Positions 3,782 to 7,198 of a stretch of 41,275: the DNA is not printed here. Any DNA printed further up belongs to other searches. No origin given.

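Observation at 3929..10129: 2066-aa giant ORF (about 15% of the genome) with polyvalent-protein features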

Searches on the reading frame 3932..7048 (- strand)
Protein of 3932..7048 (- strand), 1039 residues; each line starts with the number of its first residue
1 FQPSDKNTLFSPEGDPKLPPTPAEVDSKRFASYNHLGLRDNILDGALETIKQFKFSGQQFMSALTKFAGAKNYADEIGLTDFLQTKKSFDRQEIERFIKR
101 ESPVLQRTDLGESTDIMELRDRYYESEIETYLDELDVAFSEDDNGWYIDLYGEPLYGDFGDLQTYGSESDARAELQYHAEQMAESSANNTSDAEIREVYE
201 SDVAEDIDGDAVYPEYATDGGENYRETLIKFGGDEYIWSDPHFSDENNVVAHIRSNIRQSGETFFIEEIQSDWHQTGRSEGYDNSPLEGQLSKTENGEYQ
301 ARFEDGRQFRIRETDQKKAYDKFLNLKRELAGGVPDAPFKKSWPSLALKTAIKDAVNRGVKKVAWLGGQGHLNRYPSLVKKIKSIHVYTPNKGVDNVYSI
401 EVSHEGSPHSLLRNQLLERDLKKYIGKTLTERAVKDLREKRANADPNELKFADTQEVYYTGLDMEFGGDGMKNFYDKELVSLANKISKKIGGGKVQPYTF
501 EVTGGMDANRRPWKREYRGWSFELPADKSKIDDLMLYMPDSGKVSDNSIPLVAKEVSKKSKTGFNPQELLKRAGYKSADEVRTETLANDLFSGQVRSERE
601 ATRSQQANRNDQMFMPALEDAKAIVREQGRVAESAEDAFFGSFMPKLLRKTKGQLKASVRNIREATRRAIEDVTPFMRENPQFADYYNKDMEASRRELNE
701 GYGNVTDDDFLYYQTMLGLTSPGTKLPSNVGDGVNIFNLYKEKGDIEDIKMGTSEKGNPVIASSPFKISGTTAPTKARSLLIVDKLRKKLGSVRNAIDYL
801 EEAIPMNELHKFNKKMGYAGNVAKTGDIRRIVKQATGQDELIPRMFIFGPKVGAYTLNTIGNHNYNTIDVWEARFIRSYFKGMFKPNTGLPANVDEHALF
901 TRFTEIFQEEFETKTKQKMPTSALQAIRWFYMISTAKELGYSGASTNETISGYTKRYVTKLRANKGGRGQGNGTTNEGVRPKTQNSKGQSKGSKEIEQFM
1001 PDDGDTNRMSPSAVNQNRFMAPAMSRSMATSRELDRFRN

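Call 46: predict_structure(alignment_id=A3)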
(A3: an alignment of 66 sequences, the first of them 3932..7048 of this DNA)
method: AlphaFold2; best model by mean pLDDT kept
length: 1039 residues; sequences in the alignment: 66
mean_pLDDT: 61.5   pTM: 0.47
mean pLDDT of the five models: 61.5, 60.8, 60.8, 60.0, 56.1
residues with pLDDT >= 90: 239; 70-90: 177; 50-70: 194; < 50: 429
segments of 3 or more residues with pLDDT < 50: 1-39, 103-120, 122-168, 185-287, 332-345, 361-380, 382-400, 405-413, 448-477, 528-567, 582-615, 970-1011
pLDDT, mean of each block of 10 residues (from residue 1): 32 33 38 38 62 65 73 83 83 80 46 38 44 34 32 28 39 61 45 39 31 27 26 25 34 33 24 25 46 87 83 82 79 34 48 61 36 39 44 39 46 56 62 60 52 32 28 45 63 60 55 58 51 37 33 35 44 55 43 42 43 49 64 63 69 79 93 94 90 97 96 97 92 98 96 95 96 95 98 98 98 96 94 93 97 94 85 82 69 80 93 93 89 87 82 95 74 41 38 37 38 56 71 62
secondary structure, 60 per line:
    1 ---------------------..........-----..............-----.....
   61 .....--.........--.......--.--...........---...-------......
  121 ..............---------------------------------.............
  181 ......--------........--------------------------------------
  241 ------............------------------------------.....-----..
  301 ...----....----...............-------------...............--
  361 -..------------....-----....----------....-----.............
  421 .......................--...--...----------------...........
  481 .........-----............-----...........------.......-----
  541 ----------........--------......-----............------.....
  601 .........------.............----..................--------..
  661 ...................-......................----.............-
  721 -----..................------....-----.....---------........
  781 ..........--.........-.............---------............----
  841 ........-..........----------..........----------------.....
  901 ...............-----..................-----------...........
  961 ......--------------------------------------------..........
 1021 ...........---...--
elements in order (helices of 4 or more, strands of 3 or more residues): H22-31 H37-50 H57-65 H68-76 H79-85 H91-101 H115-134 H168-186 H195-202 H247-258 E289-293 E299-303 E308-311 H316-330 H344-358 H376-379 E385-388 E399-402 H408-443 H470-489 E495-506 E512-522 H529-535 H551-558 H567-572 H578-589 H596-609 H616-628 H633-650 H659-679 H681-702 H707-719 H726-743 E750-753 E759-763 H773-790 H793-801 E803-805 H806-815 H825-836 E841-843 H844-848 H850-859 H870-879 H896-915 H921-938 H950-966 H1011-1031

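Call 49: fold_search(model_id=the predicted structure, library=pdb)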
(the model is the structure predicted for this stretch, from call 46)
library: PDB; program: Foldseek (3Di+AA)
matches with E <= 10: 181; with E <= 0.001: 0
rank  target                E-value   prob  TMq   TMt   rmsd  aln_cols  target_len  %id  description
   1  2for_B                7.3e-01  0.04  0.06  0.13  21.8       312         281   12  Crystal Structure of the Shigella flexneri Farnesyl Pyrophosphate Synthase Complex with an Isopentenyl Pyrophosphate (released 2006-01-31)
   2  7y4l_KA               8.1e-01  0.06  0.05  0.14  26.0       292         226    8  PBS of PBS-PSII-PSI-LHCs from Porphyridium purpureum. (released 2023-01-18)
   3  3sr2_C                8.5e-01  0.08  0.04  0.13  24.3       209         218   10  Crystal Structure of Human XLF-XRCC4 Complex (released 2011-07-20)
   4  3ajb_A                8.9e-01  0.03  0.06  0.13  20.5       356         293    9  Crystal Structure of human Pex3p in complex with N-terminal Pex19p peptide (released 2010-12-22)
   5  7ezx_O3               9.9e-01  0.06  0.03  0.08  22.9       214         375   13  Structure of the phycobilisome from the red alga Porphyridium purpureum in Middle Light (released 2022-09-28)
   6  4noz_B                1.1e+00  0.10  0.03  0.17  23.7       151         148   12  Crystal Structure of an Organic Hydroperoxide Resistance Protein from Burkholderia cenocepacia (released 2013-12-04)
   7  7lix_A                1.2e+00  0.04  0.04  0.13  26.6       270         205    9  CaRSP1 and scaffolded phycoerythrin beta subunits from the phycobilisome of Porphyridium purpureum (released 2021-04-07)
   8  5e81_1I               1.4e+00  0.20  0.05  0.26  12.3        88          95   17  Structure of T. thermophilus 70S ribosome complex with mRNA and tRNALys in the A-site with wobble pair (released 2016-01-27)
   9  3tqg_B                1.5e+00  0.02  0.06  0.12  22.0       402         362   10  Structure of the 2-methylcitrate synthase (prpC) from Coxiella burnetii (released 2011-09-28)
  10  9cac_B                1.6e+00  0.10  0.03  0.17  25.1       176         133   10  Cryo-EM structure of the RuvBL lobe of the native human TIP60 complex (composite structure) (released 2025-06-18)
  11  4bne_B                1.6e+00  0.02  0.05  0.11  35.1       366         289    8  Pacsin2 Interacts with Membranes and Actin-Filaments (released 2014-05-14)
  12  8s4s_B                1.6e+00  0.09  0.04  0.18  26.7       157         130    6  PrgE from plasmid pCF10 (released 2024-05-29)
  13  1rqj_A                1.7e+00  0.02  0.06  0.12  22.3       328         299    9  Active Conformation of Farnesyl Pyrophosphate Synthase Bound to Isopentyl Pyrophosphate and Risedronate (released 2004-03-02)
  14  5e7k_1A               1.8e+00  0.23  0.04  0.29   6.3        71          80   14  Structure of T. thermophilus 70S ribosome complex with mRNA and cognate tRNALys in the A-site (released 2016-01-27)
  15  4s1b_A                1.8e+00  0.04  0.07  0.18  15.6       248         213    7  Crystal Structure of L. monocytogenes phosphodiesterase PgpH HD domain in complex with Cyclic-di-AMP (released 2015-02-11)
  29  8ptk_f                2.7e+00  0.01  0.04  0.02  51.7       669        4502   10  Composite structure of Dynein-Dynactin-JIP3-LIS1 (released 2024-03-27)
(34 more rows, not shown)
